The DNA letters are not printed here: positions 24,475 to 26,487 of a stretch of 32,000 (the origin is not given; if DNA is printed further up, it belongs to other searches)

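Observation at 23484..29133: ABC-3C module and an MmeI-family type IIL enzyme form one apparent four-gene operon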

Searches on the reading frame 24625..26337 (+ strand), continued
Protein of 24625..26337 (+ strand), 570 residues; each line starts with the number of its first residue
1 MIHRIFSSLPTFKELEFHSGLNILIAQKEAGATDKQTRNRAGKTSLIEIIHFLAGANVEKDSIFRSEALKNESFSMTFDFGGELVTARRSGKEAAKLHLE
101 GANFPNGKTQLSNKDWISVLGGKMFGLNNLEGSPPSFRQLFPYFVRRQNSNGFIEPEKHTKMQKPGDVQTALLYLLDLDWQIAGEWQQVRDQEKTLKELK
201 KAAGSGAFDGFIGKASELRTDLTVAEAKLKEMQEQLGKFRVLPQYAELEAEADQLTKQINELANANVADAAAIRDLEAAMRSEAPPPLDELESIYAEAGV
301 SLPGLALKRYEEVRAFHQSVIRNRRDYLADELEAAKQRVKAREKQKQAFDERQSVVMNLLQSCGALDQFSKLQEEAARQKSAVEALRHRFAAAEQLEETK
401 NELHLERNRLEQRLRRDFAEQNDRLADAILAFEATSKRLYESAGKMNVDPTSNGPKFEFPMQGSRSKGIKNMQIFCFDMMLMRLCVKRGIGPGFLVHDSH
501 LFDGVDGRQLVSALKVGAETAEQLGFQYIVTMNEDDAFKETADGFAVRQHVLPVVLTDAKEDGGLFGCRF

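Call 72: search_protein_families(library=pfam, proteins=[L169:3-2093:+, L169:5201-5566:+, L165:4666-5502:+, L028:12359-15196:+, L078:5337-9236:+, L003:7584-8804:+, L025:11956-13878:+, L031:3831-5600:+], max_evalue=0.001)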
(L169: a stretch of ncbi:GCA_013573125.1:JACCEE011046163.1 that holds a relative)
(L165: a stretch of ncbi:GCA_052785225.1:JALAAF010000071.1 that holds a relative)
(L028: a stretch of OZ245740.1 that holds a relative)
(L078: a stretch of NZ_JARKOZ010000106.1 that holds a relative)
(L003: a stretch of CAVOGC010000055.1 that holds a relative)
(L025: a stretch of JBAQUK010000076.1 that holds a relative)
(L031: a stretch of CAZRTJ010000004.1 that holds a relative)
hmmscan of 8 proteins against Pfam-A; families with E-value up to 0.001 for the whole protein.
L169:3-2093:+ (696 aa): 7 families
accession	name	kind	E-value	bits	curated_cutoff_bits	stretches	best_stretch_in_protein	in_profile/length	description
PF00009.33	GTP_EFTU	-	2.4e-56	190.8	26.5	1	101-281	1-188/188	Elongation factor Tu GTP binding domain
PF06421.17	LepA_C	-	9.8e-47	158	29.7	1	587-693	1-107/107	GTP-binding protein LepA C-terminus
PF00679.30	EFG_C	-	1.4e-19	70.3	27.9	1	498-584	2-87/89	Elongation factor G C-terminus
PF03144.31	GTP_EFTU_D2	-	2.9e-15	56.9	30.3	1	304-374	1-73/73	Elongation factor Tu domain 2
PF14492.12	EFG_III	-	3.4e-07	30.7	27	1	392-464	4-73/75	Elongation Factor G, domain III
PF22042.2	EF-G_D2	-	1.3e-06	28.8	27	1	290-346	2-55/84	Elongation factor G domain 2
PF01926.29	MMR_HSR1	-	0.00065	20.2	21.9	0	114-231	10-113/113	50S ribosome-binding GTPase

L169:5201-5566:+ (122 aa): 2 families
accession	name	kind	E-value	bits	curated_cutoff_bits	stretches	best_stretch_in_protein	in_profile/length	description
PF02021.23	UPF0102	-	2.2e-27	95.7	23.6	1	12-101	1-80/80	Uncharacterised protein family UPF0102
PF08378.17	NERD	-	5.8e-08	33.7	22.1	1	9-64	2-64/111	Nuclease-related domain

L165:4666-5502:+ (278 aa): 1 family
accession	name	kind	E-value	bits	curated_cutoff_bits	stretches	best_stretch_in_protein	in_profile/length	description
PF12784.13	PDDEXK_2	-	6.8e-08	33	27.4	1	51-121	51-122/229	PD-(D/E)XK nuclease family transposase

L028:12359-15196:+ (946 aa): 7 families
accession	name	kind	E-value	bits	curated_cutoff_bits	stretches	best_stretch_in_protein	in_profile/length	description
PF07631.16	PSD4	-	3.5e-47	160.5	23.3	1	611-738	1-128/128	Protein of unknown function (DUF1592)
PF07627.16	PSCyt3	-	9.3e-32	109.7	27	1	757-855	1-97/98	Protein of unknown function (DUF1588)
PF07624.16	PSD2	-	8.1e-19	67.6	25.8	1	871-943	3-74/74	Protein of unknown function (DUF1585)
PF07637.16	PSD5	-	2.5e-18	66.6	34.2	1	538-598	1-61/62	Protein of unknown function (DUF1595)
PF07626.16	PSD3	-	1.6e-16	61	23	1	224-287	1-63/65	Protein of unknown function (DUF1587)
PF13442.11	Cytochrome_CBB3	-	3.4e-07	30.9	27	1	131-203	5-68/68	Cytochrome C oxidase, cbb3-type, subunit III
PF07635.16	PSCyt1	-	4.5e-07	30.8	22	1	140-187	1-59/59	Planctomycete cytochrome C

L078:5337-9236:+ (1300 aa): 1 family
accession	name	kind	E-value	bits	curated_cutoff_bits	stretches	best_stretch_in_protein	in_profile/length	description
PF13289.12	SIR2_2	-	1.3e-22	80.8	24.5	1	156-303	2-141/141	SIR2-like domain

L003:7584-8804:+ (407 aa): 0 families

L025:11956-13878:+ (641 aa): 1 family
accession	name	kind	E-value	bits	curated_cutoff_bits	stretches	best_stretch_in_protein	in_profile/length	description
PF02646.22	RmuC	-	3.9e-78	262.9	26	1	328-616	1-287/291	RmuC family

L031:3831-5600:+ (590 aa): 0 families

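Call 77: search_protein_families(library=pfam, proteins=[L002:14633-19432:+, L012:5592-8810:-, L037:4996-8547:-, L034:5775-8654:-, L067:5487-6746:+, L060:13050-14105:+, L020:12382-14154:+, L013:4502-5236:+], max_evalue=0.001)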
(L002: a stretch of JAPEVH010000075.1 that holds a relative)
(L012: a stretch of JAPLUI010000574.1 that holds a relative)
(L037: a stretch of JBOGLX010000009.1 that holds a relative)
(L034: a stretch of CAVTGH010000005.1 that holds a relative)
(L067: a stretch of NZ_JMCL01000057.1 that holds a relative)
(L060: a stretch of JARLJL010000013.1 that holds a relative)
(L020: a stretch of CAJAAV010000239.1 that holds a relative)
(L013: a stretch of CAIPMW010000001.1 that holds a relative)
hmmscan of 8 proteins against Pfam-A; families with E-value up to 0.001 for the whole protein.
L002:14633-19432:+ (1600 aa): 0 families

L012:5592-8810:- (1072 aa): 0 families

L037:4996-8547:- (1183 aa): 5 families
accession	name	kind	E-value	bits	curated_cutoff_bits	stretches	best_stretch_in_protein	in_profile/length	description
PF07733.18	DNA_pol3_alpha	-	9.2e-105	350.4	23.9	1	295-564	2-260/260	Bacterial DNA polymerase III alpha NTPase domain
PF17657.6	DNA_pol3_finger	-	4.7e-63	211.9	22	1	567-729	1-164/166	Bacterial DNA polymerase III alpha subunit finger domain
PF02811.25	PHP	-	4e-53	180.5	26.4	1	5-175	1-163/164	PHP domain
PF14579.12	HHH_6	-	1.7e-20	73.4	25.6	1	804-909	1-88/90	Helix-hairpin-helix motif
PF01336.31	tRNA_anti-codon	-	7.7e-07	29.4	27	1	1020-1084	2-61/75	OB-fold nucleic acid binding domain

L034:5775-8654:- (959 aa): 2 families
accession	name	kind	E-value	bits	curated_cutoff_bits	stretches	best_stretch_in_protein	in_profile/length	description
PF00330.25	Aconitase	-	4e-165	550.7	28.7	1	82-619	4-463/463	Aconitase family (aconitate hydratase)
PF00694.25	Aconitase_C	-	3e-43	147.7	22.8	1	749-875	3-130/131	Aconitase C-terminal domain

L067:5487-6746:+ (420 aa): 0 families

L060:13050-14105:+ (352 aa): 0 families

L020:12382-14154:+ (591 aa): 4 families
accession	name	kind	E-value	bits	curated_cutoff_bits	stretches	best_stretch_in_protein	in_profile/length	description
PF00805.28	Pentapeptide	-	2.1e-142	462.2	20.2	17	54-93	1-40/40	Pentapeptide repeats (8 copies)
PF13599.13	Pentapeptide_4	-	2.1e-55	185.2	38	6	181-251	7-77/78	Pentapeptide repeat region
PF13576.12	Pentapeptide_3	-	3.3e-45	152.5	27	3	77-116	2-42/48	Pentapeptide repeats (9 copies)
PF25296.1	Decapeptide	-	5e-14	52.4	45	0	187-251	7-71/74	Decapeptide repeat region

L013:4502-5236:+ (245 aa): 1 family
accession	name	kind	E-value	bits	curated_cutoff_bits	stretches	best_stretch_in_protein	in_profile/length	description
PF07505.17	DUF5131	-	5.7e-101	337.5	28.9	1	6-237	1-243/243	Protein of unknown function (DUF5131)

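Call 87: search_dna_similar(query=window:24625-26334:+, collection=plasmids, mode=protein, max_rows=15, max_evalue=1e-20)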
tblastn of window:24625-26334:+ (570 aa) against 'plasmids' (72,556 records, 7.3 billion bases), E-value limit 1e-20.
Records with a match: 43; places in all: 46; records where one place covers at least 80% of the query: 42.
Best place of each record, by identity: 60-80% 3; <60% 40.
By first word of the organism name: Streptomyces 12; Phaeobacter 7; Agrobacterium 4; Hymenobacter 2; Rhizobium 2; Vibrio 2; Enterobacter 1; Brucella 1; Polaromonas 1; Sphingomonas 1; and 10 more.
By predicted mobility (MOB-suite, as given by PLSDB): non-mobilizable 19; mobilizable 15; conjugative 9.
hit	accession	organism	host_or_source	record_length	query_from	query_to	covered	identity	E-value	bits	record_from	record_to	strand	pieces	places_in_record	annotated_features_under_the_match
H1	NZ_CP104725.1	Enterobacter kobei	Pure isolate,Freshwater pond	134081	1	570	100%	61.6%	0e+0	674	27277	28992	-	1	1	ABC-three component system protein | ABC-three component system middle component 6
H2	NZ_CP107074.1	Brucella abortus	Bovine,cell culture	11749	1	570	100%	60.8%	0e+0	671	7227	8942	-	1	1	ABC-three component system protein | ABC-three component system middle component 6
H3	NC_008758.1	Polaromonas naphthalenivorans CJ2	-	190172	1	570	100%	60.6%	0e+0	664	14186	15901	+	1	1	ABC-three component system protein | ABC-three component system middle component 6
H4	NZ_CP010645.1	Phaeobacter piscinae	cell culture,fish aquaculture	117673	1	570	100%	48.5%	1e-158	509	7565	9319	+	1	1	ABC-three component system protein | ABC-three component system middle component 6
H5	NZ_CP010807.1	Phaeobacter piscinae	cell culture,cleaning system aquaculture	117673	1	570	100%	48.5%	1e-158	509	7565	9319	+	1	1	ABC-three component system protein | ABC-three component system middle component 6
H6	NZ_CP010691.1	Phaeobacter piscinae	cell culture,fish aquaculture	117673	1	570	100%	48.5%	1e-158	509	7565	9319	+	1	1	ABC-three component system protein | ABC-three component system middle component 6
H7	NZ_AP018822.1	Sphingomonas bisphenolicum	-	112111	1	570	100%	48.1%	2e-163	523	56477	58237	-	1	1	ABC-three component system protein | ABC-three component system middle component 6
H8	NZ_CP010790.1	Phaeobacter gallaeciensis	cell culture,algae aquaculture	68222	1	570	100%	46.6%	4e-153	493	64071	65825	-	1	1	ABC-three component system protein | ABC-three component system middle component 6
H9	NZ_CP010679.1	Phaeobacter gallaeciensis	cell culture,clam larvae aquaculture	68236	1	570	100%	46.6%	4e-153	493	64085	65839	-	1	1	ABC-three component system protein | ABC-three component system middle component 6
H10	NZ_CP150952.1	Yoonia sp. BS5-3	cell culture,Marine algae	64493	1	570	100%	46.4%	4e-157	504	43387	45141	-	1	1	ABC-three component system protein | ABC-three component system middle component 6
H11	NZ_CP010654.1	Phaeobacter inhibens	cell culture,zooplankton aquaculture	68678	1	570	100%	46.1%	3e-153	493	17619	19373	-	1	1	ABC-three component system protein | ABC-three component system middle component 6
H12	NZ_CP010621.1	Phaeobacter inhibens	cell culture,cleaning system aquaculture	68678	1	570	100%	46.1%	3e-153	493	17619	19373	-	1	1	ABC-three component system protein | ABC-three component system middle component 6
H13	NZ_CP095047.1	Hymenobacter cellulosilyticus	single cell,air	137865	1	570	100%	44.3%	2e-140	456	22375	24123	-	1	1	ABC-three component system protein | ABC-three component system middle component 6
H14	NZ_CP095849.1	Hymenobacter sublimis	single cell,air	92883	1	570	100%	43.8%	1e-138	451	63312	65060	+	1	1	ABC-three component system protein | ABC-three component system middle component 6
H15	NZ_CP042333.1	Bosea sp. F3-2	soybean,soil sample,rhizosphere soil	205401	1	570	100%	36.9%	2e-104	352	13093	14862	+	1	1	ABC-three component system protein | ABC-three component system middle component 6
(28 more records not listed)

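Call 88: search_dna_similar(query=window:24625-26334:+, collection=phages, mode=protein, max_rows=10, max_evalue=1e-10)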
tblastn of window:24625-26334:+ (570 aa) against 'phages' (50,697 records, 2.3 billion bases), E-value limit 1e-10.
No match.

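Call 89: get_annotated_region(hit=H4, flank=7000)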
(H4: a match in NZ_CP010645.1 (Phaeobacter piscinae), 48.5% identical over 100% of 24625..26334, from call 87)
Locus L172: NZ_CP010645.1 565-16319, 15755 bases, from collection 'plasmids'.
description: Phaeobacter piscinae strain P36 plasmid pP36_b, complete sequence
organism: Phaeobacter piscinae (NCBI taxid 1580596)
taxonomy: Bacteria; Pseudomonadota; Alphaproteobacteria; Rhodobacterales; Roseobacteraceae; Phaeobacter; Phaeobacter piscinae
host: -; source: cell culture,fish aquaculture; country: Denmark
typing (MOB-suite, as given by PLSDB): mobilizable; replicon rep_cluster_231; relaxase MOBP,MOBP
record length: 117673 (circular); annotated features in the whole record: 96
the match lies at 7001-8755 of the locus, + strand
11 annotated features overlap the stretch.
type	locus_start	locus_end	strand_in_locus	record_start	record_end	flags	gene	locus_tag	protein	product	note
CDS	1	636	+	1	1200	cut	repA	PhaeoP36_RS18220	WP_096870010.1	plasmid partitioning protein RepA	-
CDS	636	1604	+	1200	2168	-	repB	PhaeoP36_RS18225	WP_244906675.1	plasmid partitioning protein RepB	-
CDS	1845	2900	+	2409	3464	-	repC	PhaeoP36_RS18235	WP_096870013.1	plasmid replication protein RepC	-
CDS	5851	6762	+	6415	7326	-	-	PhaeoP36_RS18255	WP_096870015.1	ABC-three component system protein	-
CDS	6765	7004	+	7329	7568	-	-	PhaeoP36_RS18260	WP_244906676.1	ABC-three component system middle component 6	-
CDS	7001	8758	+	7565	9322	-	-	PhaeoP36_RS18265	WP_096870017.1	ABC-three component system protein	-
CDS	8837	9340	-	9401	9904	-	-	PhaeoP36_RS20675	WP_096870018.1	hypothetical protein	-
CDS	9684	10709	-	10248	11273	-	-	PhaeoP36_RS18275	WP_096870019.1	IS110 family transposase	-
CDS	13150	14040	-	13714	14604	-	-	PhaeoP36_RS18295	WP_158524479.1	nucleotidyl transferase AbiEii/AbiGii toxin family protein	-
CDS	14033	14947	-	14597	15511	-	-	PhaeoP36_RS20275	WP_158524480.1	type IV toxin-antitoxin system AbiEi family antitoxin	-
CDS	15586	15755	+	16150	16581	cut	-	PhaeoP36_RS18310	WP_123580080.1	hypothetical protein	-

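Call 90: get_annotated_region(hit=H7, flank=7000)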
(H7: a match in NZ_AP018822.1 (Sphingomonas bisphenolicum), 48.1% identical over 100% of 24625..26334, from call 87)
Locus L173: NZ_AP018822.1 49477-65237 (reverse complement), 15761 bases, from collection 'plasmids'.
description: Sphingomonas bisphenolicum strain AO1 plasmid pBAR4, complete sequence
organism: Sphingomonas bisphenolicum (NCBI taxid 296544)
taxonomy: Bacteria; Pseudomonadota; Alphaproteobacteria; Sphingomonadales; Sphingomonadaceae; Sphingomonas; Sphingomonas bisphenolicum
host: -; source: -; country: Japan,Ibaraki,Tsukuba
typing (MOB-suite, as given by PLSDB): conjugative; relaxase MOBP; mating-pair formation MPF_T
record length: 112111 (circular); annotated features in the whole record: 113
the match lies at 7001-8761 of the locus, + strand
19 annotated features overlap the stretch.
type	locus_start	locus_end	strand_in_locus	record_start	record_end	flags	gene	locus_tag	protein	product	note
CDS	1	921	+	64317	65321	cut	virB11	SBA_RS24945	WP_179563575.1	P-type DNA transfer ATPase VirB11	GO:0044097 - secretion by the type IV secretion system [Evidence IEA]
CDS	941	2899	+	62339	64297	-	-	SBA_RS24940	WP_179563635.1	type IV secretory system conjugative DNA transfer family protein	-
CDS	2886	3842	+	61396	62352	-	-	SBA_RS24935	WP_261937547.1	LPD7 domain-containing protein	-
CDS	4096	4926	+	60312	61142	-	-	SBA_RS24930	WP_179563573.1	type IV toxin-antitoxin system AbiEi family antitoxin domain-containing protein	-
CDS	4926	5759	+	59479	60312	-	-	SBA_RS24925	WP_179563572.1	nucleotidyl transferase AbiEii/AbiGii toxin family protein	-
CDS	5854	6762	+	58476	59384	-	-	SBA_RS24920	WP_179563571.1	ABC-three component system protein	-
CDS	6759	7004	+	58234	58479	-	-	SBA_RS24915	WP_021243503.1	ABC-three component system middle component 6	-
CDS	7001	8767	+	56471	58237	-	-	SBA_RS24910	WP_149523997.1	ABC-three component system protein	-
CDS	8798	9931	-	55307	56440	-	-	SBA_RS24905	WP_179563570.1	relaxase/mobilization nuclease domain-containing protein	-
CDS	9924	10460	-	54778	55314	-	-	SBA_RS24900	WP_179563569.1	mobilization protein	-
CDS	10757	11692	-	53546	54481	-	-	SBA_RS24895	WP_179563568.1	ParB/RepB/Spo0J family partition protein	-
CDS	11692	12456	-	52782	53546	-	-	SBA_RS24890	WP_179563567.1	ParA family protein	-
CDS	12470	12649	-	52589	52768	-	-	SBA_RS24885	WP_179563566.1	hypothetical protein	-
CDS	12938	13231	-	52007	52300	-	-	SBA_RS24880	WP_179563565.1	hypothetical protein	-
CDS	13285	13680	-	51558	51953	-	-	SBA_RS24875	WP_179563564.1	DUF3768 domain-containing protein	-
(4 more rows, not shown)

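Call 91: get_annotated_region(hit=H13, flank=7000)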
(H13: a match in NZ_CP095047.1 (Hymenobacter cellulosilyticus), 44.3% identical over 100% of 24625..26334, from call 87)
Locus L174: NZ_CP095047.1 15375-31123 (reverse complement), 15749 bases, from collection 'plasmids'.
description: Hymenobacter cellulosilyticus strain 5116 S-3 plasmid unnamed1, complete sequence
organism: Hymenobacter cellulosilyticus (NCBI taxid 2932248)
taxonomy: Bacteria; Bacteroidota; Cytophagia; Cytophagales; Hymenobacteraceae; Hymenobacter; Hymenobacter cellulosilyticus
host: -; source: single cell,air; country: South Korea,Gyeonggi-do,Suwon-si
typing (MOB-suite, as given by PLSDB): non-mobilizable; replicon rep_cluster_1231
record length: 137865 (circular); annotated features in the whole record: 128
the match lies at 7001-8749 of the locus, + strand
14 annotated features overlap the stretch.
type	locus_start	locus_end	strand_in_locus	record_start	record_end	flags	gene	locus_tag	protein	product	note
CDS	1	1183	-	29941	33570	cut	-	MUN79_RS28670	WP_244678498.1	hypothetical protein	-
CDS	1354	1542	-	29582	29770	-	-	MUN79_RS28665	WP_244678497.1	hypothetical protein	-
CDS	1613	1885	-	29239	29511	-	-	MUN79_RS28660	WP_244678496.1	helix-turn-helix transcriptional regulator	-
CDS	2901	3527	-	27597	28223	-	-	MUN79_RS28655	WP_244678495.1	hypothetical protein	-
CDS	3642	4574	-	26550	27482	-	-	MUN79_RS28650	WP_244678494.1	hypothetical protein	-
CDS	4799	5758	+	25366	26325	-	-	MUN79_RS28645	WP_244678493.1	site-specific integrase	GO:0015074 - DNA integration [Evidence IEA]; GO:0006310 - DNA recombination [Evidence IEA]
CDS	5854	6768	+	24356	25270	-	-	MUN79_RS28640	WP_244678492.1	ABC-three component system protein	-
CDS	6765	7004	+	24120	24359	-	-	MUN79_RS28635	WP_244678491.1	ABC-three component system middle component 6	-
CDS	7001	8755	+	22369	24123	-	-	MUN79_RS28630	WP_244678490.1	ABC-three component system protein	-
CDS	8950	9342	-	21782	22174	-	-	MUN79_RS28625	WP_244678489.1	hypothetical protein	-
CDS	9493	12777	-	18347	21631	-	-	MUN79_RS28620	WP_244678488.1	hypothetical protein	-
CDS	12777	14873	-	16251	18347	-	-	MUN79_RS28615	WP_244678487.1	N-6 DNA methylase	GO:0006306 - DNA methylation [Evidence IEA]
CDS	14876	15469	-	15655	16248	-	-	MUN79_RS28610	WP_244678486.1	hypothetical protein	-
CDS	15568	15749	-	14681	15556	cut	-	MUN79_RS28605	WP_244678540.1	hypothetical protein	-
